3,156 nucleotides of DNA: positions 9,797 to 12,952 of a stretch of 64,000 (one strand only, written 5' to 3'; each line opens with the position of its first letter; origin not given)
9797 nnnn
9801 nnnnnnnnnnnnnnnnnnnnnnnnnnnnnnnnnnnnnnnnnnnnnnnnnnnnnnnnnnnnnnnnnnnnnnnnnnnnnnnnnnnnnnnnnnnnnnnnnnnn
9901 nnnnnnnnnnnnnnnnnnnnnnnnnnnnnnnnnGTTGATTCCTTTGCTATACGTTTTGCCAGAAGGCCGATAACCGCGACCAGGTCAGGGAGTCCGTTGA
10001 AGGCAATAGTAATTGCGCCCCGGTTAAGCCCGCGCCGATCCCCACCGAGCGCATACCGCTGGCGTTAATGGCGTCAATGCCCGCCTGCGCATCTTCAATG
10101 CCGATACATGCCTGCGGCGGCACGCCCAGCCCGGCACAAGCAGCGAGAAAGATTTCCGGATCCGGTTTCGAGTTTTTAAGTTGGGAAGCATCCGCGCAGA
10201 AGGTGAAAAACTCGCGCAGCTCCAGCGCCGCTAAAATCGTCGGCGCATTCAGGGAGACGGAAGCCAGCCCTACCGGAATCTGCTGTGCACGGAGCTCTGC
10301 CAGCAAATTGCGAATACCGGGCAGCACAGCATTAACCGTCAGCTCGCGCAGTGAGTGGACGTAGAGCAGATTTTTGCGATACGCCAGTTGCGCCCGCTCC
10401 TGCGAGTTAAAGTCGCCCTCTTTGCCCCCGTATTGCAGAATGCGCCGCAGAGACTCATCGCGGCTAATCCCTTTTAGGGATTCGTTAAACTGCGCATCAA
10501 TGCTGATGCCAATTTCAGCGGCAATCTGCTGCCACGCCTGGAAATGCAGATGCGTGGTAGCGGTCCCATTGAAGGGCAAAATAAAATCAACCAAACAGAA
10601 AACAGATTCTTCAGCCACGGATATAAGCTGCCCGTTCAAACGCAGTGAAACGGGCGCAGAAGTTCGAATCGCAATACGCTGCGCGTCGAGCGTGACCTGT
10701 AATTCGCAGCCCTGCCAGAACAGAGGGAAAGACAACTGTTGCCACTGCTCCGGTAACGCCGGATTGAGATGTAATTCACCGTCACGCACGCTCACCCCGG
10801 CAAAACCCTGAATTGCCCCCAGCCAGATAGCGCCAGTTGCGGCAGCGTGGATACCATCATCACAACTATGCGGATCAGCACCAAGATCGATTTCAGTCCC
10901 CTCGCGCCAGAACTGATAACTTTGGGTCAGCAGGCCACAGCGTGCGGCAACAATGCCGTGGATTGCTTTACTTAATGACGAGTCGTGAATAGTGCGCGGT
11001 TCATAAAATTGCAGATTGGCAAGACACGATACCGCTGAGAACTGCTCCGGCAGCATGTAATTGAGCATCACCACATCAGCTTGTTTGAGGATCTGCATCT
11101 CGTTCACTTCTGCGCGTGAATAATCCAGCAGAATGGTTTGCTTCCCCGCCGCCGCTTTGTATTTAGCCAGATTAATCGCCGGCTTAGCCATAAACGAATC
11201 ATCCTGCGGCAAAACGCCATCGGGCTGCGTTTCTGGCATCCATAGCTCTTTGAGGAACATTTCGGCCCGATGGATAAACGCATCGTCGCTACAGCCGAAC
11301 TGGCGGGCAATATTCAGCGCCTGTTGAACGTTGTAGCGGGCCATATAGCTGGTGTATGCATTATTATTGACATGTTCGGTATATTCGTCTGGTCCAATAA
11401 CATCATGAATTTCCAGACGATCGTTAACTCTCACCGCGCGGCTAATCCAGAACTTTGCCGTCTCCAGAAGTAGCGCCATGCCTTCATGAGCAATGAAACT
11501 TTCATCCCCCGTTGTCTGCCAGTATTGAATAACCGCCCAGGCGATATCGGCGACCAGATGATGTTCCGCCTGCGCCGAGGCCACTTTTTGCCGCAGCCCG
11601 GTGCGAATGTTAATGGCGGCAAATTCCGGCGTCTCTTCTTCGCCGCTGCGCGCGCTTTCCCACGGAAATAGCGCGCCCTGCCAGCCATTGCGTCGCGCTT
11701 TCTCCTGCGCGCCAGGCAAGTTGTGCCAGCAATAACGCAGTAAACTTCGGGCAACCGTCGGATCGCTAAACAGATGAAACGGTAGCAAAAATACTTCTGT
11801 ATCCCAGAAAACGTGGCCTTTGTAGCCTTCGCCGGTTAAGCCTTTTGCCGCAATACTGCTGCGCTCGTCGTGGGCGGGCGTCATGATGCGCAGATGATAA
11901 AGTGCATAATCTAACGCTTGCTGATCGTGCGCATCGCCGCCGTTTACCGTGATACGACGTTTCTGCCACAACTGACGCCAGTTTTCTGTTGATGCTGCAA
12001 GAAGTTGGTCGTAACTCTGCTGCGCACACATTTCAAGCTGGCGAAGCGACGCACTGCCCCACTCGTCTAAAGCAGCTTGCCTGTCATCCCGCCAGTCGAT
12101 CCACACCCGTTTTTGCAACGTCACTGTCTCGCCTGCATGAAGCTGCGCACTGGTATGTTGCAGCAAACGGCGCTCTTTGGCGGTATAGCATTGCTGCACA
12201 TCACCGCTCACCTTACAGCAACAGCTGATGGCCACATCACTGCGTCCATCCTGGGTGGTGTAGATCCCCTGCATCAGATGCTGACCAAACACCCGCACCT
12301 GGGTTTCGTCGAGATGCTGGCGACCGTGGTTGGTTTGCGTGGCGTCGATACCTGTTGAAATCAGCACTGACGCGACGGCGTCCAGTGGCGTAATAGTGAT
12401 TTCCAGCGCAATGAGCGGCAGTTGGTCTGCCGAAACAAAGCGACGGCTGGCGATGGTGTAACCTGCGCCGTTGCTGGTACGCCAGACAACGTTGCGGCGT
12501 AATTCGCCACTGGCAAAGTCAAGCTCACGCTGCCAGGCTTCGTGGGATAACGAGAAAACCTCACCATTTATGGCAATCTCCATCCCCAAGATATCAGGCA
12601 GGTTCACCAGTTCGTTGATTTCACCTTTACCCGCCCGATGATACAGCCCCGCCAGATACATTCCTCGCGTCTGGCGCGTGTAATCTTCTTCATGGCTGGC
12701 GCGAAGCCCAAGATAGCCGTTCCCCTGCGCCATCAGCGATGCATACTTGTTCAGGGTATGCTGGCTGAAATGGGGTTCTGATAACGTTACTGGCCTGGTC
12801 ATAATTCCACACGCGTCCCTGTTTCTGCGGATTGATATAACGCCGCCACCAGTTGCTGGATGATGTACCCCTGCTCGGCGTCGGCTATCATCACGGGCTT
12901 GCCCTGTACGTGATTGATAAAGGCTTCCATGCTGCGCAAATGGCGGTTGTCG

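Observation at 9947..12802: One uninterrupted ORF spans the kojibiose-phosphorylase-like and beta-phosphoglucomutase-like genes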

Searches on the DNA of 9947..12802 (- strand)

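Call 3: search_dna_similar(query=window:9947-12802:-, collection=ecoli_genomes, mode=near, max_rows=30)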
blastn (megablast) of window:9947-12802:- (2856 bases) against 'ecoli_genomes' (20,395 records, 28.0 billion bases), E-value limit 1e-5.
Records with a match: 4993; places in all: 4996; records where one place covers at least 80% of the query: 4950.
Genomes with a match: 4993 of 5426; with a place that covers at least 80% of the query: 4950. Places per genome that has any: lowest 1, median 1, highest 2. On chromosomes: 4990 places; on plasmids: 6.
Best place of each record, by identity: >=99% 1; 95-99% 3812; 90-95% 1171; 80-90% 9.
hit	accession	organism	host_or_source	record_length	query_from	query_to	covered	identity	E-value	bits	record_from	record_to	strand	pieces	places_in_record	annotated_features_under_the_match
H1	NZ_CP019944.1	Escherichia coli strain DSM 103246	chicken carcass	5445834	1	2856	100%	99.0%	0e+0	5149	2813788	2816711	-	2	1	ycjT: kojibiose phosphorylase | pgmB: beta-phosphoglucomutase | ycjS: Gfo/Idh/MocA family protein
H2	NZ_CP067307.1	Escherichia coli strain ABW_A19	waste water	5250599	1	2856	100%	99.0%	0e+0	5142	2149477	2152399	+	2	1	glycosyl hydrolase family 65 protein | pgmB: beta-phosphoglucomutase | glycoside hydrolase family 65 protein | ycjS: Gfo/Idh/MocA family protein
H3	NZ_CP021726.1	Escherichia coli strain Combat11I9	Homo sapiens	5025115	1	2856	100%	98.9%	0e+0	5133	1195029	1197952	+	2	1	ycjT: kojibiose phosphorylase | pgmB: beta-phosphoglucomutase | ycjS: Gfo/Idh/MocA family protein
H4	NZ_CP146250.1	Escherichia coli strain L26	chicken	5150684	1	2856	100%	98.9%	0e+0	5133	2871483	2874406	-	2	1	ycjT: kojibiose phosphorylase | pgmB: beta-phosphoglucomutase | ycjS: Gfo/Idh/MocA family protein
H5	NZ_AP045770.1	Escherichia coli strain 23CRST011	Homo sapiens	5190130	1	2856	100%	98.9%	0e+0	5133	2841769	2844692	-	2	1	ycjT: kojibiose phosphorylase | pgmB: beta-phosphoglucomutase | ycjS: D-glucoside 3-dehydrogenase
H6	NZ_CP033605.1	Escherichia coli O157:H7 strain TR01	Cattle carcass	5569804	1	2856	100%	98.6%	0e+0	5083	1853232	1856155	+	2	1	ycjT: kojibiose phosphorylase | pgmB: beta-phosphoglucomutase | ycjS: Gfo/Idh/MocA family protein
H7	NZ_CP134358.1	Escherichia coli strain TUM13936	Homo sapiens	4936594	1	2856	100%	98.5%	0e+0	5072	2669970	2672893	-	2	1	ycjT: kojibiose phosphorylase | pgmB: beta-phosphoglucomutase | ycjS: D-glucoside 3-dehydrogenase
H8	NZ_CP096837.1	Escherichia coli strain PS10-3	small intestine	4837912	1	2856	100%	98.4%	0e+0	5050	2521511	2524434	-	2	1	ycjT: kojibiose phosphorylase | pgmB: beta-phosphoglucomutase | ycjS: Gfo/Idh/MocA family protein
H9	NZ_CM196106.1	Escherichia coli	urban waste bin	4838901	1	2856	100%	98.4%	0e+0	5050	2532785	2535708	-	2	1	ycjT: kojibiose phosphorylase | pgmB: beta-phosphoglucomutase | ycjS: D-glucoside 3-dehydrogenase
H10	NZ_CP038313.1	Escherichia coli O157:H7 strain OK1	Homo sapiens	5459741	1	2856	100%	98.1%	0e+0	5005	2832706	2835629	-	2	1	ycjT: kojibiose phosphorylase | pgmB: beta-phosphoglucomutase | ycjS: Gfo/Idh/MocA family protein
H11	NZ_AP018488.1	Escherichia coli O157:H7 strain PV15-279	Homo sapiens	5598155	1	2856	100%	98.1%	0e+0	5000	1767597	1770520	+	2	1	ycjT: kojibiose phosphorylase | pgmB: beta-phosphoglucomutase | ycjS: Gfo/Idh/MocA family protein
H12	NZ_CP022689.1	Escherichia coli strain CDC#03-98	missing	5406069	1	2856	100%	98.1%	0e+0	5000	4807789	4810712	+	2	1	ycjT: kojibiose phosphorylase | pgmB: beta-phosphoglucomutase | ycjS: Gfo/Idh/MocA family protein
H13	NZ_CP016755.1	Escherichia coli strain FORC_044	Homo sapiens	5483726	1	2856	100%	98.1%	0e+0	5000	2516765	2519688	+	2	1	ycjT: kojibiose phosphorylase | pgmB: beta-phosphoglucomutase | ycjS: Gfo/Idh/MocA family protein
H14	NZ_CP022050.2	Escherichia coli O157 strain FDAARGOS_293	Homo sapiens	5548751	1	2856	100%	98.1%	0e+0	5000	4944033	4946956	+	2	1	ycjT: kojibiose phosphorylase | pgmB: beta-phosphoglucomutase | ycjS: Gfo/Idh/MocA family protein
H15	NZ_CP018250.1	Escherichia coli strain 10671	Cattle faeces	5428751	1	2856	100%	98.1%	0e+0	5000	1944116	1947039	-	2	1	ycjT: kojibiose phosphorylase | pgmB: beta-phosphoglucomutase | ycjS: Gfo/Idh/MocA family protein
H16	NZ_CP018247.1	Escherichia coli strain 7784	Cattle faeces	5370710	1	2856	100%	98.1%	0e+0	5000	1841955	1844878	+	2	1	ycjT: kojibiose phosphorylase | pgmB: beta-phosphoglucomutase | ycjS: Gfo/Idh/MocA family protein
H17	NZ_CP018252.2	Escherichia coli strain 9000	Cattle faeces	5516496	1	2856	100%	98.1%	0e+0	5000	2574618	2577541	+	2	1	ycjT: kojibiose phosphorylase | pgmB: beta-phosphoglucomutase | ycjS: Gfo/Idh/MocA family protein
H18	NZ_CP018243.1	Escherichia coli strain 350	missing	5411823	1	2856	100%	98.1%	0e+0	5000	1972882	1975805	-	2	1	ycjT: kojibiose phosphorylase | pgmB: beta-phosphoglucomutase | ycjS: Gfo/Idh/MocA family protein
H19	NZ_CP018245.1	Escherichia coli strain 472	missing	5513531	1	2856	100%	98.1%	0e+0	5000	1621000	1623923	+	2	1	ycjT: kojibiose phosphorylase | pgmB: beta-phosphoglucomutase | ycjS: Gfo/Idh/MocA family protein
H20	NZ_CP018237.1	Escherichia coli strain 155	missing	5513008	1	2856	100%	98.1%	0e+0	5000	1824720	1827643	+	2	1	ycjT: kojibiose phosphorylase | pgmB: beta-phosphoglucomutase | ycjS: Gfo/Idh/MocA family protein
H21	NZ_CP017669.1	Escherichia coli O157:H7 strain PA20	stool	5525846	1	2856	100%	98.1%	0e+0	5000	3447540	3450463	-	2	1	ycjT: kojibiose phosphorylase | pgmB: beta-phosphoglucomutase | ycjS: Gfo/Idh/MocA family protein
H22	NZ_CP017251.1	Escherichia coli strain NADC 5570/86-24/6564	not applicable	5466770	1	2856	100%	98.1%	0e+0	5000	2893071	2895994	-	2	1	ycjT: kojibiose phosphorylase | pgmB: beta-phosphoglucomutase | ycjS: Gfo/Idh/MocA family protein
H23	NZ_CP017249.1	Escherichia coli strain NADC 5570/86-24/6565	not applicable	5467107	1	2856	100%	98.1%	0e+0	5000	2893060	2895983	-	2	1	ycjT: kojibiose phosphorylase | pgmB: beta-phosphoglucomutase | ycjS: Gfo/Idh/MocA family protein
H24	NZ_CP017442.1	Escherichia coli O157:H7 strain 4276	Cattle Hide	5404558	1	2856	100%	98.1%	0e+0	5000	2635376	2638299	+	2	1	ycjT: kojibiose phosphorylase | pgmB: beta-phosphoglucomutase | ycjS: Gfo/Idh/MocA family protein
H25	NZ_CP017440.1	Escherichia coli O157:H7 strain 3384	Cattle Hide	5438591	1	2856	100%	98.1%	0e+0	5000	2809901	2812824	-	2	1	ycjT: kojibiose phosphorylase | pgmB: beta-phosphoglucomutase | ycjS: Gfo/Idh/MocA family protein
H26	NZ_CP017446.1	Escherichia coli O157:H7 strain 9234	Cattle Hide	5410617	1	2856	100%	98.1%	0e+0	5000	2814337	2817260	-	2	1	ycjT: kojibiose phosphorylase | pgmB: beta-phosphoglucomutase | ycjS: Gfo/Idh/MocA family protein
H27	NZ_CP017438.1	Escherichia coli O157:H7 strain 2159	Cattle Hide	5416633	1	2856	100%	98.1%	0e+0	5000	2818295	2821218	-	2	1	ycjT: kojibiose phosphorylase | pgmB: beta-phosphoglucomutase | ycjS: Gfo/Idh/MocA family protein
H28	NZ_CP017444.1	Escherichia coli O157:H7 strain 8368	Cattle Hide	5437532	1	2856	100%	98.1%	0e+0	5000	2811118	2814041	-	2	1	ycjT: kojibiose phosphorylase | pgmB: beta-phosphoglucomutase | ycjS: Gfo/Idh/MocA family protein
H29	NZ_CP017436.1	Escherichia coli O157:H7 strain 2149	Cattle Hide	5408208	1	2856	100%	98.1%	0e+0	5000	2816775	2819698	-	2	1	ycjT: kojibiose phosphorylase | pgmB: beta-phosphoglucomutase | ycjS: Gfo/Idh/MocA family protein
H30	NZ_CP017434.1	Escherichia coli O157:H7 strain 1130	Cattle Hide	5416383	1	2856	100%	98.1%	0e+0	5000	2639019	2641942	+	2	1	ycjT: kojibiose phosphorylase | pgmB: beta-phosphoglucomutase | ycjS: Gfo/Idh/MocA family protein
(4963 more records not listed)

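Call 5: get_annotated_region(hit=H1, flank=3000)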
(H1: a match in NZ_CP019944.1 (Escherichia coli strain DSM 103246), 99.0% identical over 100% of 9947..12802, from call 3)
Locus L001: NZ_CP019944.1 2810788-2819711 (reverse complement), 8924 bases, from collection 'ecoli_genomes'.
description: Escherichia coli strain DSM 103246 chromosome, complete genome
organism: Escherichia coli strain DSM 103246 (NCBI taxid 562)
replicon: chromosome; assembly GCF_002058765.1
host: -; source: chicken carcass; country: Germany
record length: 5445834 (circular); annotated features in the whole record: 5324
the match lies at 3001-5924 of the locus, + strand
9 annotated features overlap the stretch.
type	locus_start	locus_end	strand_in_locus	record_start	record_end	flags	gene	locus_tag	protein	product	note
CDS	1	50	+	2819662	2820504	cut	ycjP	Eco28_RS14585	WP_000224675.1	carbohydrate ABC transporter permease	-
CDS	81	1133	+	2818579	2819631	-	ycjQ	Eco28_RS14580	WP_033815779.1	zinc-dependent alcohol dehydrogenase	-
CDS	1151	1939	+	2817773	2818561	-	ycjR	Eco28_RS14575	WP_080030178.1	sugar phosphate isomerase/epimerase family protein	-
CDS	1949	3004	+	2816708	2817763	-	ycjS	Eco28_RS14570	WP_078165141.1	Gfo/Idh/MocA family protein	-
CDS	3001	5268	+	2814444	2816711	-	ycjT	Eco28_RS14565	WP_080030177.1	kojibiose phosphorylase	-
CDS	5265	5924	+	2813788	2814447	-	pgmB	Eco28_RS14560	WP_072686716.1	beta-phosphoglucomutase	-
CDS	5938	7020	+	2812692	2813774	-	-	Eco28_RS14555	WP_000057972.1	ABC transporter ATP-binding protein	-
CDS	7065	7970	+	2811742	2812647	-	ompG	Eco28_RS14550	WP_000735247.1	monomeric porin OmpG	-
CDS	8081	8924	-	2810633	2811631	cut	ycjW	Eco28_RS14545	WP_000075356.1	LacI family DNA-binding transcriptional regulator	-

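Call 9: search_dna_similar(query=window:10533-10570:-, collection=ecoli_genomes, mode=near, max_evalue=0.01, max_rows=30)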
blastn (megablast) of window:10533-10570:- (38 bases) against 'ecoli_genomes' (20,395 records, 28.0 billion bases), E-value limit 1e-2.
No match.

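Call 49: search_dna_similar(query=window:10495-10532:-, collection=ecoli_genomes, mode=near, max_evalue=0.01, max_rows=3)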
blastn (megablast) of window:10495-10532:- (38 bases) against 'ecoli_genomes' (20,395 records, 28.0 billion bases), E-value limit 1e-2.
Records with a match: 4952; places in all: 4953; records where one place covers at least 80% of the query: 4952.
Genomes with a match: 4952 of 5426; with a place that covers at least 80% of the query: 4952. Places per genome that has any: lowest 1, median 1, highest 2. On chromosomes: 4947 places; on plasmids: 6.
Best place of each record, by identity: >=99% 4952.
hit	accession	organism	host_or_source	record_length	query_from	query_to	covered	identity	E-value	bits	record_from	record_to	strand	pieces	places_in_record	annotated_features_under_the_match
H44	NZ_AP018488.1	Escherichia coli O157:H7 strain PV15-279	Homo sapiens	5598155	1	38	100%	100.0%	1e-10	71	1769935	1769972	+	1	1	pgmB: beta-phosphoglucomutase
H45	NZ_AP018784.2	Escherichia coli strain SK1144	-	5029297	1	38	100%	100.0%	1e-10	71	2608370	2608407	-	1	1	pgmB: beta-phosphoglucomutase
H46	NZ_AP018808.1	Escherichia coli strain E2865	Bos taurus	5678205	1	38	100%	100.0%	1e-10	71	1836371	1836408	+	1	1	pgmB: beta-phosphoglucomutase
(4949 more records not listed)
